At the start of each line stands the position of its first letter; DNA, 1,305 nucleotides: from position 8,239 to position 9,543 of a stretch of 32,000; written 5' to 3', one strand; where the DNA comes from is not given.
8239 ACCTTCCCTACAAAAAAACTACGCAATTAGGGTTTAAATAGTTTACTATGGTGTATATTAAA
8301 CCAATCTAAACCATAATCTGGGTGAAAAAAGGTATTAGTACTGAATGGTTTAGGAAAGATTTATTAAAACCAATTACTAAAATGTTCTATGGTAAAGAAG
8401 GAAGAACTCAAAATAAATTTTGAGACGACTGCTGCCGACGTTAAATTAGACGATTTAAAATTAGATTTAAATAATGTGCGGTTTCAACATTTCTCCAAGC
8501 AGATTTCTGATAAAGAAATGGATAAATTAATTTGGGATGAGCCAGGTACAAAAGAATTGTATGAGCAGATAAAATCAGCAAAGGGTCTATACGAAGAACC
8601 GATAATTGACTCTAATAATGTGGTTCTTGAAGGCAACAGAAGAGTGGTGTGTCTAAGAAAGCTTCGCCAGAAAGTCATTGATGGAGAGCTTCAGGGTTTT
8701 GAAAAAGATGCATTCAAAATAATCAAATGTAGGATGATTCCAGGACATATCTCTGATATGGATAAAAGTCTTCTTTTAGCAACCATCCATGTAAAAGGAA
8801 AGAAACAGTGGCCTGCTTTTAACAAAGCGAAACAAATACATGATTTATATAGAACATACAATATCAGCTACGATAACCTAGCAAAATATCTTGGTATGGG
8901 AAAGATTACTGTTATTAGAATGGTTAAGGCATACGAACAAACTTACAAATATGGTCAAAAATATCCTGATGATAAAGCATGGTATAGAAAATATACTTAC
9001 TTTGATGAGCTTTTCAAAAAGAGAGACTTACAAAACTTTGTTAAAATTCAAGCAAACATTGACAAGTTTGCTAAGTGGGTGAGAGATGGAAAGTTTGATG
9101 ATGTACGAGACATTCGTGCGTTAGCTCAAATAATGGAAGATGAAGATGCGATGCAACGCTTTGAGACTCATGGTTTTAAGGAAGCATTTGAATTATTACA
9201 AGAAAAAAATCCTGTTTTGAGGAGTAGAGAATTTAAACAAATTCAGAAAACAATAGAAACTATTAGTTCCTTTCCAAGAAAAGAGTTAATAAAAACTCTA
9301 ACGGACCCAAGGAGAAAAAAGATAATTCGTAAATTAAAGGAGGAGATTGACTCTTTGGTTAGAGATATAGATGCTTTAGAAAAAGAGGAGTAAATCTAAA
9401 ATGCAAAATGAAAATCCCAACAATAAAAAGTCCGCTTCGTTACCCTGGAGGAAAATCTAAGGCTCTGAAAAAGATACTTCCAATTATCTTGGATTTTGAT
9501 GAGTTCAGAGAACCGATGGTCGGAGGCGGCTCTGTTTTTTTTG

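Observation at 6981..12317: A 5.3-kb cargo transposon with perfect TIRs and a 9-bp TSD moves a whole ParB-like/m6A/m5C/endonuclease module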

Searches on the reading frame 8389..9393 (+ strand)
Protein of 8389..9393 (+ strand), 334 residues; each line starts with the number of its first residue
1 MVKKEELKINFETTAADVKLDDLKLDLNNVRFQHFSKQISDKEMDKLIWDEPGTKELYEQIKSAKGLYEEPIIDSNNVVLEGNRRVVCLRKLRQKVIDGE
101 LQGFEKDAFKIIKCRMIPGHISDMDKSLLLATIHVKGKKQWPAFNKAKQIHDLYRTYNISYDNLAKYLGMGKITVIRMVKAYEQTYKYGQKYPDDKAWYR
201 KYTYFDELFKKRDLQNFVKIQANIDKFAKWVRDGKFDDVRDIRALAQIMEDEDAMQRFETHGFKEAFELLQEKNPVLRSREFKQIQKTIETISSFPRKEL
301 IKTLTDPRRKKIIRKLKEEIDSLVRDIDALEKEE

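Call 9: search_protein_families(library=pfam, proteins=[window:8389-9393:+], max_evalue=0.01)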
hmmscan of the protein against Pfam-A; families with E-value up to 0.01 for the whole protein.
window:8389-9393:+ (334 aa): 1 family
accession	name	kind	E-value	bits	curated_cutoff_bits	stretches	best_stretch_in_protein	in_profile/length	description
PF18763.7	ddrB-ParB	-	0.00013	22.5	27.6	1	15-96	10-88/121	ddrB-like ParB superfamily domain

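Call 10: search_protein_families(library=ncbifam, proteins=[window:8389-9393:+], max_evalue=0.01)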
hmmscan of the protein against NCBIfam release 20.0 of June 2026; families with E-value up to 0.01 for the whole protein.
window:8389-9393:+ (334 aa): 0 families

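Call 14: find_encoding_contigs(protein=window:8389-9393:+, flank=10000, max_places=10)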
Protein window:8389-9393:+ (334 aa): 1 contig read that carries it; 1 place shown.
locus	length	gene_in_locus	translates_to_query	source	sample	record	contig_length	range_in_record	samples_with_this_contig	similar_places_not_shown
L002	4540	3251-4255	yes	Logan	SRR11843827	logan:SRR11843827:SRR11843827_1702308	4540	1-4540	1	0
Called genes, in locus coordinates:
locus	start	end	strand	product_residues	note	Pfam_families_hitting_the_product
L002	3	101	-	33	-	?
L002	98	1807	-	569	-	PF04675:DNA_ligase_A_N, PF01068:DNA_ligase_A_M, PF04679:DNA_ligase_A_C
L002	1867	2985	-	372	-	PF01609:DDE_Tnp_1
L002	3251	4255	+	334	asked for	-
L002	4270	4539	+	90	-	?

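Call 49: search_protein_families(library=padloc, proteins=[window:8389-9393:+], max_evalue=0.001)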
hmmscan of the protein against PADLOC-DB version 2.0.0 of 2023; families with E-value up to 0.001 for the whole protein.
window:8389-9393:+ (334 aa): 6 families
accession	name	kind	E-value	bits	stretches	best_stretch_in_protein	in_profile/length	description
PDLC04607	PDC-M38A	-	1.6e-21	74.4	1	72-223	84-235/715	-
PDLC03998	PD-Lambda-5_A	-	2.7e-05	21.2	1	16-105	5-101/466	-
PDLC03999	PD-Lambda-5_A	-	5.5e-05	20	1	14-94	5-89/493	-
PDLC04005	PD-Lambda-5_A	-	0.0001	19.4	1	12-90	13-96/502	-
PDLC04007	PD-Lambda-5_A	-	0.00014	19.1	1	17-95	5-87/454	-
PDLC03995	PD-Lambda-5_A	-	0.0004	17.6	1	20-94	17-100/503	-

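Call 50: search_solved_structures(query=window:8389-9393:+, max_evalue=1)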
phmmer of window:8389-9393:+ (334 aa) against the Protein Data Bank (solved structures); distinct sequences matched with E-value up to 1: 1.
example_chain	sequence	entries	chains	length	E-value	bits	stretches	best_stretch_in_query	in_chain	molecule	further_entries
6aly_A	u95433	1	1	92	0.14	14.5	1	270-329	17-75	Mediator of RNA polymerase II transcription subunit 15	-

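Call 66: find_homologous_proteins(query=window:8389-9393:+, max_evalue=0.00001)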
Query window:8389-9393:+ (334 aa): 102 proteins with E <= 0.00001 among 1454 candidates.
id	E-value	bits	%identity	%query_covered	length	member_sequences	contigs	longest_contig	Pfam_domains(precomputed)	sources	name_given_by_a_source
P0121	2.5e-216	735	100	100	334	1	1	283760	-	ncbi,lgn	-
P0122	2.5e-146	505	68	99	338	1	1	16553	-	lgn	-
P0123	7.0e-143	494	66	99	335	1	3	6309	-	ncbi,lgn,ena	-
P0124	2.9e-137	475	64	99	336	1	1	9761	-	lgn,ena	-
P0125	5.5e-134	464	64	97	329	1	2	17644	-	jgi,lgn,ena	-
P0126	2.8e-133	462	65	97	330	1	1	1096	-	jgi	-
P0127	3.8e-131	455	63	97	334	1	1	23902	-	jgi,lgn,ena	-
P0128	7.5e-131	454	61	97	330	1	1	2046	-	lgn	-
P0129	1.1e-130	454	61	97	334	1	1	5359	-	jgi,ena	-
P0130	3.7e-130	452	63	99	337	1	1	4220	-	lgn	-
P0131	1.4e-128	447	62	96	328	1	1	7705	-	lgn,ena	-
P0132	3.6e-128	445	63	97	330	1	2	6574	-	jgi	-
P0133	7.0e-122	425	56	99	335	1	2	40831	-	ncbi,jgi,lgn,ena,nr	ncbi:MAG: hypothetical protein KKF56_04925 [Nanoarchaeota archaeon]|nr:hypothetical protein [Nanoarc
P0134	9.9e-120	418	58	99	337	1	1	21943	-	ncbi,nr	ncbi:MAG: hypothetical protein NT130_03425 [Candidatus Micrarchaeota archaeon]|nr:hypothetical prote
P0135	4.1e-119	416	56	99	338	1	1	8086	-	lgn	-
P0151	8.6e-100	352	51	95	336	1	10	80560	-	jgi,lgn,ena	-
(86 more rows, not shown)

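Call 67: find_encoding_contigs(protein=P0125, flank=8000, max_places=3)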
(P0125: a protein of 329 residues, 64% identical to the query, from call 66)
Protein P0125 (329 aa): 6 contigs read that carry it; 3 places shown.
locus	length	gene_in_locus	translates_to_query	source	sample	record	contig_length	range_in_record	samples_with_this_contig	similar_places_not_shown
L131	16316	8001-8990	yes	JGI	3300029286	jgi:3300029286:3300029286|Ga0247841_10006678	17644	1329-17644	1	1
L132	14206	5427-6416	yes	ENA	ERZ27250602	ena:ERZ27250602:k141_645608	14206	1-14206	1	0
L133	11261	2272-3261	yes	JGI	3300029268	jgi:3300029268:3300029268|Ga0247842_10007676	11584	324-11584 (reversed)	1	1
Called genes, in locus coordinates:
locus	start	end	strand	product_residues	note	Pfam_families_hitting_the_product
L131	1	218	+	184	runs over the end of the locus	PF10469:AKAP7_NLS (weak), PF02834:LigT_PEase, PF13563:2_5_RNA_ligase2, PF02834:LigT_PEase (weak)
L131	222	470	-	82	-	-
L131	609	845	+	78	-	-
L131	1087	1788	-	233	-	PF01978:TrmB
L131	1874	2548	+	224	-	-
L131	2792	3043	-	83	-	PF05016:ParE_toxin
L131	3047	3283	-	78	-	PF24434:DUF7557 (weak)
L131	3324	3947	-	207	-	PF02732:ERCC4, PF12826:HHH_2 (weak)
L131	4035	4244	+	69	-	-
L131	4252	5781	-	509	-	PF00270:DEAD, PF04851:ResIII, PF18766:SWI2_SNF2 (weak), PF21210:RNA_helicase_helical, PF00271:Helicase_C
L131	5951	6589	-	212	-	-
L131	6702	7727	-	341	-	PF01609:DDE_Tnp_1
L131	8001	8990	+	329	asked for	-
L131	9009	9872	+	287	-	PF02086:MethyltransfD12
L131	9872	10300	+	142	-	-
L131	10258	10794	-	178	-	PF13274:SocA_Panacea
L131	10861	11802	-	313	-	-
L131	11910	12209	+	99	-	PF05239:PRC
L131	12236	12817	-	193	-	PF06414:Zeta_toxin (faint), PF13671:AAA_33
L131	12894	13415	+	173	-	-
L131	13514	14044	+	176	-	-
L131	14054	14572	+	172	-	-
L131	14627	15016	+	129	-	-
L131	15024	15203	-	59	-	-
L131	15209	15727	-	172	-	-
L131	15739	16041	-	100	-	-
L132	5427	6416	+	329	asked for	-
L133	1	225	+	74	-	?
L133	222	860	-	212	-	-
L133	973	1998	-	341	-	PF01609:DDE_Tnp_1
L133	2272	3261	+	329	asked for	-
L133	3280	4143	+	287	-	PF02086:MethyltransfD12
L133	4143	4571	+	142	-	-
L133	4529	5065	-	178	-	PF13274:SocA_Panacea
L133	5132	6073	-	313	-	-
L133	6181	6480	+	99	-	PF05239:PRC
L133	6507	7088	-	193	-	PF06414:Zeta_toxin (faint), PF13671:AAA_33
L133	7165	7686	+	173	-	-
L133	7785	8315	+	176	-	-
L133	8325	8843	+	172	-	-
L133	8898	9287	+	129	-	-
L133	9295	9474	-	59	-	-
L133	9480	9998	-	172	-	-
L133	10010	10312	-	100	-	-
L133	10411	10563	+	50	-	-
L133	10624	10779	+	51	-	-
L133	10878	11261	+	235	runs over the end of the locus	?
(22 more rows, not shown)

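Call 68: find_encoding_contigs(protein=P0122, flank=8000, max_places=3)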
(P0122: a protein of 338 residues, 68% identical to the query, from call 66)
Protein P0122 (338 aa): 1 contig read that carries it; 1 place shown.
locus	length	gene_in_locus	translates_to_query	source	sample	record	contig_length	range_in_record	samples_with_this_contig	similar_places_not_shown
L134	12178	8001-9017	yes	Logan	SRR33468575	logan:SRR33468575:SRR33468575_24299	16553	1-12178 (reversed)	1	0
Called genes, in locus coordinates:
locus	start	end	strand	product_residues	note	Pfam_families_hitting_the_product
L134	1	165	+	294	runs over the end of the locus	PF13439:Glyco_transf_4 (weak), PF00534:Glycos_transf_1 (weak)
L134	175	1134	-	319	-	PF01073:3Beta_HSD, PF01370:Epimerase, PF02719:Polysacc_synt_2 (weak), PF04321:RmlD_sub_bind, PF16363:GDP_Man_Dehyd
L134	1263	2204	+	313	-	-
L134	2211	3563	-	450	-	PF01943:Polysacc_synt, PF13440:Polysacc_synt_3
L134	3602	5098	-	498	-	PF02355:SecD_SecF_C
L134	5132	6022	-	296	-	PF02355:SecD_SecF_C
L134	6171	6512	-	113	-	-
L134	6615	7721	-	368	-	PF01609:DDE_Tnp_1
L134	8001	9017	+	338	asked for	-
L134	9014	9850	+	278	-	PF02086:MethyltransfD12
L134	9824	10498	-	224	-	PF01936:NYN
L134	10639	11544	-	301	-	-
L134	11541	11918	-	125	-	-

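Call 69: find_encoding_contigs(protein=P0134, flank=8000, max_places=3)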
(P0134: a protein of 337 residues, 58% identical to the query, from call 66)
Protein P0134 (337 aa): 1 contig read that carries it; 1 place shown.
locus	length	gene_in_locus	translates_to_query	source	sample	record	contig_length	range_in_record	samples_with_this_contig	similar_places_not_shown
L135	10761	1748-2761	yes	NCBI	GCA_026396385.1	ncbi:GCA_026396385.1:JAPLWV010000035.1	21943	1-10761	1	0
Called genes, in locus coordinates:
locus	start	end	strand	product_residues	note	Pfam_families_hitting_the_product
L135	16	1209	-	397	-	PF01609:DDE_Tnp_1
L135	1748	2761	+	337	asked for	-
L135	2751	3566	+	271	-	PF02086:MethyltransfD12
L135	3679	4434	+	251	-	PF01555:N6_N4_Mtase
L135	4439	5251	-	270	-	PF15515:MvaI_BcnI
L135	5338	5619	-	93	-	-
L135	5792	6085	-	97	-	-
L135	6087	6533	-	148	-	-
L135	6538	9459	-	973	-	PF24517:CBM96, PF13385:Laminin_G_3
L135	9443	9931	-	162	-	-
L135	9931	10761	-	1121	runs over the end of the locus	-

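Call 70: find_encoding_contigs(protein=P0151, flank=8000, max_places=4)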
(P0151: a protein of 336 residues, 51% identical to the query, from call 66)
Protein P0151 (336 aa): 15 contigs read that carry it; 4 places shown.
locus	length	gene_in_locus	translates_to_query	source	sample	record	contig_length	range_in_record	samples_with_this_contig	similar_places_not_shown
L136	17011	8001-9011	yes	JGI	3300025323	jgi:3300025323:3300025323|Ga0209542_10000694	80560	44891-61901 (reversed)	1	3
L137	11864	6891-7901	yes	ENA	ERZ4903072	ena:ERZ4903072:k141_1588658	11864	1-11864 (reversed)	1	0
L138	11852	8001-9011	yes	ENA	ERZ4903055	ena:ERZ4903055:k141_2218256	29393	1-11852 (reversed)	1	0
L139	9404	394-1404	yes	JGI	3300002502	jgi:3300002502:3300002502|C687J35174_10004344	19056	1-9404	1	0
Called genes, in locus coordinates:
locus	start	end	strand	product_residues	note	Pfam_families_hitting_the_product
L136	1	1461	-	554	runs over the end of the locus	PF00749:tRNA-synt_1c, PF03950:tRNA-synt_1c_C, PF20974:tRNA-synt_1c_C2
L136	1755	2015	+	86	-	PF15919:HicB_lk_antitox (weak)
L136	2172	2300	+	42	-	PF07927:HicA_toxin (weak)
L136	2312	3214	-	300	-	PF01073:3Beta_HSD, PF01370:Epimerase, PF02719:Polysacc_synt_2, PF04321:RmlD_sub_bind, PF07993:NAD_binding_4 (faint), PF13460:NAD_binding_10 (weak), PF16363:GDP_Man_Dehyd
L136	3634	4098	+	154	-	-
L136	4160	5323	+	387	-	PF00438:S-AdoMet_synt_N, PF02772:S-AdoMet_synt_M, PF02773:S-AdoMet_synt_C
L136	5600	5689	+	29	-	-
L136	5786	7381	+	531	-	PF00118:Cpn60_TCP1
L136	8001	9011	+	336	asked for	-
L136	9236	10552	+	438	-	-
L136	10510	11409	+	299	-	PF02086:MethyltransfD12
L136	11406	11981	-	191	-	-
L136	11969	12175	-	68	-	PF24434:DUF7557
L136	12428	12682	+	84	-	PF04014:MazE_antitoxin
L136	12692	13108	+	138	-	PF01850:PIN, PF13470:PIN_3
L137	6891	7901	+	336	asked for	-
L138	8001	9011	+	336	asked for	-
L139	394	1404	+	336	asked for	-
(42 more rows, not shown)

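Call 75: search_solved_structures(query=A4, max_evalue=1)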
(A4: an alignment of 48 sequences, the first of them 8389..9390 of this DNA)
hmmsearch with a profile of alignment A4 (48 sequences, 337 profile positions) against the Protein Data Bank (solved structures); distinct sequences matched with E-value up to 1: 0.

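Call 76: search_protein_families(library=pfam, alignment_id=A4, max_evalue=0.01)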
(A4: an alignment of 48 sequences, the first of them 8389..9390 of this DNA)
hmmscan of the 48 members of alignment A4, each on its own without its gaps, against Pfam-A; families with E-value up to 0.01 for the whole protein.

A. member 1, window:8389-9390:+ (334 aa): 1 family
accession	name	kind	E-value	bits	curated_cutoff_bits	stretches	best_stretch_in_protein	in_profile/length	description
PF18763.7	ddrB-ParB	-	0.00013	22.5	27.6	1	15-96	10-88/121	ddrB-like ParB superfamily domain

B. families by the number of members that match (of 48 scanned): 11 families
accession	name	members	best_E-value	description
PF18763.7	ddrB-ParB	10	4.4e-05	ddrB-like ParB superfamily domain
PF13384.12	HTH_23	3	0.00022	Homeodomain-like domain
PF08281.18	Sigma70_r4_2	3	0.00052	Sigma-70, region 4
PF04545.22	Sigma70_r4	2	0.00049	Sigma-70, region 4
PF00440.29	TetR_N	2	0.0016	Bacterial regulatory proteins, tetR family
PF13730.12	HTH_36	2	0.0036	Helix-turn-helix domain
PF01381.28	HTH_3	2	0.0044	Helix-turn-helix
PF08298.17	AAA_PrkA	1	0.00064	PrkA AAA domain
PF13412.12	HTH_24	1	0.0048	Winged helix-turn-helix DNA-binding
PF16888.10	YwqH-like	1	0.0081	YwqH-like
PF13551.12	HTH_29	1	0.0096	Winged helix-turn helix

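Call 80: predict_structure(alignment_id=A4)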
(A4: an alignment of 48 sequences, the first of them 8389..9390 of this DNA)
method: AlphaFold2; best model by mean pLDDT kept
length: 334 residues; sequences in the alignment: 48
mean_pLDDT: 92.1   pTM: 0.82
mean pLDDT of the five models: 92.1, 91.9, 91.3, 90.3, 89.8
residues with pLDDT >= 90: 267; 70-90: 53; 50-70: 8; < 50: 6
segments of 3 or more residues with pLDDT < 50: 1-6
pLDDT, mean of each block of 10 residues (from residue 1): 47 92 90 77 90 93 93 95 95 95 92 95 90 80 92 93 91 97 98 94 98 97 98 97 97 98 97 93 95 94 95 97 96 80
secondary structure, 60 per line:
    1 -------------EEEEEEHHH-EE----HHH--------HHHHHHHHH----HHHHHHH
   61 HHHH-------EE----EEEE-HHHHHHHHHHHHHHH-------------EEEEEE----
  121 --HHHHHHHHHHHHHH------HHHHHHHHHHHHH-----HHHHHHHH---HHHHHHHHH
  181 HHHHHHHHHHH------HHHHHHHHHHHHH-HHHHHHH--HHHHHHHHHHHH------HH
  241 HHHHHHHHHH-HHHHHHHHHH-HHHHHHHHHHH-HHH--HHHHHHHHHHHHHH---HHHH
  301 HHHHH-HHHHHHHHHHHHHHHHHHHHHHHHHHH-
elements in order: E14-19 H41-49 H54-64 E78-81 H83-97 E111-116 H123-136 H143-155 H161-168 H172-191 H198-210 H212-218 H221-232 H239-250 H252-261 H263-273 H280-293 H297-305 H307-333
